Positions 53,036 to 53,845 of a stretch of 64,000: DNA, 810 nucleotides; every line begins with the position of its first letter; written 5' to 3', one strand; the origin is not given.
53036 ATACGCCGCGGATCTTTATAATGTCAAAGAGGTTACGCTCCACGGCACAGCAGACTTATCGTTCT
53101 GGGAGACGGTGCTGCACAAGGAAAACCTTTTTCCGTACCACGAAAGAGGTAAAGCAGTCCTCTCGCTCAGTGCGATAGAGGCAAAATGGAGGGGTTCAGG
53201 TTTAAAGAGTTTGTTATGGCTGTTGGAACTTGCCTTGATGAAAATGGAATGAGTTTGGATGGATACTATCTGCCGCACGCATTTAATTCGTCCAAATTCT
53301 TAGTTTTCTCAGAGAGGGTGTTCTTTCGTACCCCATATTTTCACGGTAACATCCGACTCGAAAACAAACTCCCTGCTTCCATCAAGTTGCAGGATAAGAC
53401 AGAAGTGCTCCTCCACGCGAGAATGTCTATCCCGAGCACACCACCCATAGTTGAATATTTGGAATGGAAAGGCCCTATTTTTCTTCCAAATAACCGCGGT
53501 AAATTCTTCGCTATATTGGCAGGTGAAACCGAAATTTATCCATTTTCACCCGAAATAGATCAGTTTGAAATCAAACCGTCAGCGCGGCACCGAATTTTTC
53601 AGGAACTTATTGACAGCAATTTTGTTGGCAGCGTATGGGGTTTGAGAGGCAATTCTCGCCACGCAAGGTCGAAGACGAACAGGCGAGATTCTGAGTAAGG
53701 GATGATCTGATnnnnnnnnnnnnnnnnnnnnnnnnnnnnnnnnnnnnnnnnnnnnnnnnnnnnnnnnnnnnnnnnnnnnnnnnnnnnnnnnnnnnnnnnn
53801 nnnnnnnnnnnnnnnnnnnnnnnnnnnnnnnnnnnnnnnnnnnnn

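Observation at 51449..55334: Two cytoplasmic GH32 paralogs apparently lacking the catalytic acid/base glutamate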

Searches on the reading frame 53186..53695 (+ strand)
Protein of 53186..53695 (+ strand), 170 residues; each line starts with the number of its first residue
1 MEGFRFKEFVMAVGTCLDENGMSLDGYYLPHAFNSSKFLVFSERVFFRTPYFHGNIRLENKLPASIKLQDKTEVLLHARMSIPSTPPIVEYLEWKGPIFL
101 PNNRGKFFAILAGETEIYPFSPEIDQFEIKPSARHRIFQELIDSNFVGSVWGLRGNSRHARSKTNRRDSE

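Call 3: search_protein_families(library=pfam, proteins=[window:53186-53695:+], max_evalue=0.01)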
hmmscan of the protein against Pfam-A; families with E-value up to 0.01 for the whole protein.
window:53186-53695:+ (170 aa): 0 families

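Call 4: search_protein_families(library=ncbifam, proteins=[window:53186-53695:+], max_evalue=0.01)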
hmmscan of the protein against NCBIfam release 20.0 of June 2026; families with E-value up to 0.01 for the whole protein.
window:53186-53695:+ (170 aa): 0 families

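Call 60: find_homologous_proteins(query=window:53186-53695:+, max_evalue=0.001)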
Query window:53186-53695:+ (170 aa): 127 proteins with E <= 0.001 among 136 candidates; the best 120 are listed.
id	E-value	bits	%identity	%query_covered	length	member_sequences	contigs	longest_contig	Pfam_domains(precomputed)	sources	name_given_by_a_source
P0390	4.7e-101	354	94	98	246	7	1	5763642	-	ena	-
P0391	5.4e-99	347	90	99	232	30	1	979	-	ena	-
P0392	2.5e-94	332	86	99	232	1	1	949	-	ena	-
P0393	2.5e-94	332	86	99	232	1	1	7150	-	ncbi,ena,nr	ncbi:hypothetical protein F4Z99_01075 [Candidatus Poribacteria bacterium]|nr:hypothetical protein [C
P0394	1.5e-91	323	85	99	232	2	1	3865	-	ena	-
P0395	2.7e-91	322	82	99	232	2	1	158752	-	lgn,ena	-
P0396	3.1e-91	322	86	95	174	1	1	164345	-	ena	-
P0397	4.3e-91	321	83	99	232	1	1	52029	-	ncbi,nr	ncbi:hypothetical protein C6503_13085 [Candidatus Poribacteria bacterium]|nr:MAG: hypothetical prote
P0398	8.7e-91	320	82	99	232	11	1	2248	-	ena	-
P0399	6.0e-90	318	82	99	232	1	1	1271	-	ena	-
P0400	8.5e-90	317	81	99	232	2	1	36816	-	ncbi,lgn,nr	ncbi:hypothetical protein J5I95_22475 [Candidatus Poribacteria bacterium]|nr:hypothetical protein [C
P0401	1.5e-89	316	82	99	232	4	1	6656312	-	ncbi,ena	-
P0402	1.7e-89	316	82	99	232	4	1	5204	-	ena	-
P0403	4.0e-89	315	80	99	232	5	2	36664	-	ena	-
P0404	2.0e-88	313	84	96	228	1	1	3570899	-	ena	-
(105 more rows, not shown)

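Call 66: predict_structure(alignment_id=A4)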
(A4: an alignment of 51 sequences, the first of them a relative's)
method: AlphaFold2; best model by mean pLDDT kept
length: 232 residues; sequences in the alignment: 51
mean_pLDDT: 91.6   pTM: 0.89
mean pLDDT of the five models: 91.6, 89.7, 85.9, 84.5, 83.3
residues with pLDDT >= 90: 189; 70-90: 29; 50-70: 4; < 50: 10
segments of 3 or more residues with pLDDT < 50: 1-7, 230-232
pLDDT, mean of each block of 10 residues (from residue 1): 46 93 98 96 93 98 93 95 87 95 88 94 97 95 94 95 93 97 96 95 98 96 85 38
secondary structure, 60 per line:
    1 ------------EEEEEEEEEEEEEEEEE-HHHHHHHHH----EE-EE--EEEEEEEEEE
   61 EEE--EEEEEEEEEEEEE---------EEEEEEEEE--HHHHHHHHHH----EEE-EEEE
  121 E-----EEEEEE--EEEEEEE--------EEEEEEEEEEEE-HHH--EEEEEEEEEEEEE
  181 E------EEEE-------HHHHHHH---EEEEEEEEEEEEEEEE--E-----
elements in order: E13-29 H31-39 E51-63 E66-78 E88-96 H99-108 E113-115 E117-121 E127-132 E135-141 E150-161 E168-181 E188-191 H199-205 E209-224

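Call 68: fold_search(model_id=the predicted structure, library=pdb)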
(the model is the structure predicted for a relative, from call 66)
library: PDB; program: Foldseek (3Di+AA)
matches with E <= 10: 432; with E <= 0.001: 18
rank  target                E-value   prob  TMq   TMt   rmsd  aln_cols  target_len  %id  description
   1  5upb_A                2.7e-10  1.00  0.57  0.52   9.7       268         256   10  Swit_4259, an Acetoacetate Decarboxylase-like Enzyme from Sphingomonas wittichii RW1 (released 2017-06-07)
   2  5upb_C                4.4e-10  1.00  0.57  0.53  10.3       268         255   12  Swit_4259, an Acetoacetate Decarboxylase-like Enzyme from Sphingomonas wittichii RW1 (released 2017-06-07)
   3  3bgt_D                3.1e-09  1.00  0.61  0.58   6.2       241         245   13  Structural Studies of Acetoacetate Decarboxylase (released 2008-12-23)
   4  4jmd_B                3.1e-09  1.00  0.55  0.49   7.0       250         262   12  Enduracididine biosynthesis enzyme MppR complexed with the condensation product of pyruvate and imidazole 4-carboxalde (released 2013-07-03)
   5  4jme_B                5.9e-09  1.00  0.53  0.48   8.1       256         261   11  Enduracididine biosynthesis enzyme MppR complexed with 2-keto-enduracididine (released 2013-07-03)
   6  4jmd_A                6.9e-09  1.00  0.55  0.50   6.6       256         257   10  Enduracididine biosynthesis enzyme MppR complexed with the condensation product of pyruvate and imidazole 4-carboxalde (released 2013-07-03)
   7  3bgt_A                8.5e-09  1.00  0.61  0.58   6.2       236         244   14  Structural Studies of Acetoacetate Decarboxylase (released 2008-12-23)
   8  4jmc_B                9.5e-09  1.00  0.58  0.53   8.1       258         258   12  Enduracididine biosynthesis enzyme MppR complexed with pyruvate (released 2013-07-03)
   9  3cmb_A                1.1e-08  1.00  0.59  0.53   6.1       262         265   11  Crystal structure of acetoacetate decarboxylase (YP_001047042.1) from Methanoculleus marisnigri JR1 at 1.60 A resoluti (released 2008-04-01)
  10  3cmb_B                1.4e-08  1.00  0.59  0.53   6.1       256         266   11  Crystal structure of acetoacetate decarboxylase (YP_001047042.1) from Methanoculleus marisnigri JR1 at 1.60 A resoluti (released 2008-04-01)
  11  4jm3_A                1.5e-08  1.00  0.58  0.53   6.2       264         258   11  Enduracididine Biosynthesis Enzyme MppR with HEPES Buffer Bound (released 2013-07-03)
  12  3c8w_B                1.9e-08  1.00  0.64  0.60   6.2       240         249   12  Crystal structure of acetoacetate decarboxylase (ADC) (YP_094708.1) from Legionella pneumophila subsp. pneumophila str (released 2008-02-26)
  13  4zbt_B                1.9e-08  1.00  0.56  0.51   7.9       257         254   11  Streptomyces bingchenggensis aldolase-dehydratase in Schiff base complex with pyruvate (released 2015-06-17)
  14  4jmc_A                2.0e-08  1.00  0.56  0.51   6.7       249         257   12  Enduracididine biosynthesis enzyme MppR complexed with pyruvate (released 2013-07-03)
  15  6eej_B                3.2e-08  1.00  0.55  0.50   7.8       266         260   10  Streptomyces bingchenggensis Aldolase-Dehydratase in covalent complex with dienone product. (released 2019-08-14)
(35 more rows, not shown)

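Call 69: search_solved_structures(query=A4, max_evalue=10, show_alignments=2)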
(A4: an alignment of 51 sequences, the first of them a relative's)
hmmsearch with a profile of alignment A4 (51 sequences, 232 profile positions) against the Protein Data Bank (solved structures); distinct sequences matched with E-value up to 10: 2.
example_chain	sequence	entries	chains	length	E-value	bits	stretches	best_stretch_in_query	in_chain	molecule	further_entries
8c0v_A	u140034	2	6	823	0.21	14.5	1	195-226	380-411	Peroxisomal ATPase PEX1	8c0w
8u0v_A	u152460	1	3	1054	0.29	14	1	195-226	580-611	Peroxisomal ATPase PEX1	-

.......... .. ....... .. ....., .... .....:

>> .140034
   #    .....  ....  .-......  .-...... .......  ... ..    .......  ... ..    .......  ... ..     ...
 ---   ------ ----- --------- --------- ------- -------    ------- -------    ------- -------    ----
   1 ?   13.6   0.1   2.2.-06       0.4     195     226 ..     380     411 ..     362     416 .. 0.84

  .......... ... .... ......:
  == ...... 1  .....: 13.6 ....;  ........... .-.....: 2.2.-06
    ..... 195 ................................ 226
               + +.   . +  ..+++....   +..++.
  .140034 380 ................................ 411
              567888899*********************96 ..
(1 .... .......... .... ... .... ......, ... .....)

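Call 73: search_protein_families(library=ncbifam, proteins=[P0391], max_evalue=0.001)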
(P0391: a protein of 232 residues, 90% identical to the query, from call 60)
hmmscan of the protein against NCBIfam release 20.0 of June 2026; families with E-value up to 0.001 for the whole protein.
P0391 (232 aa): 0 families
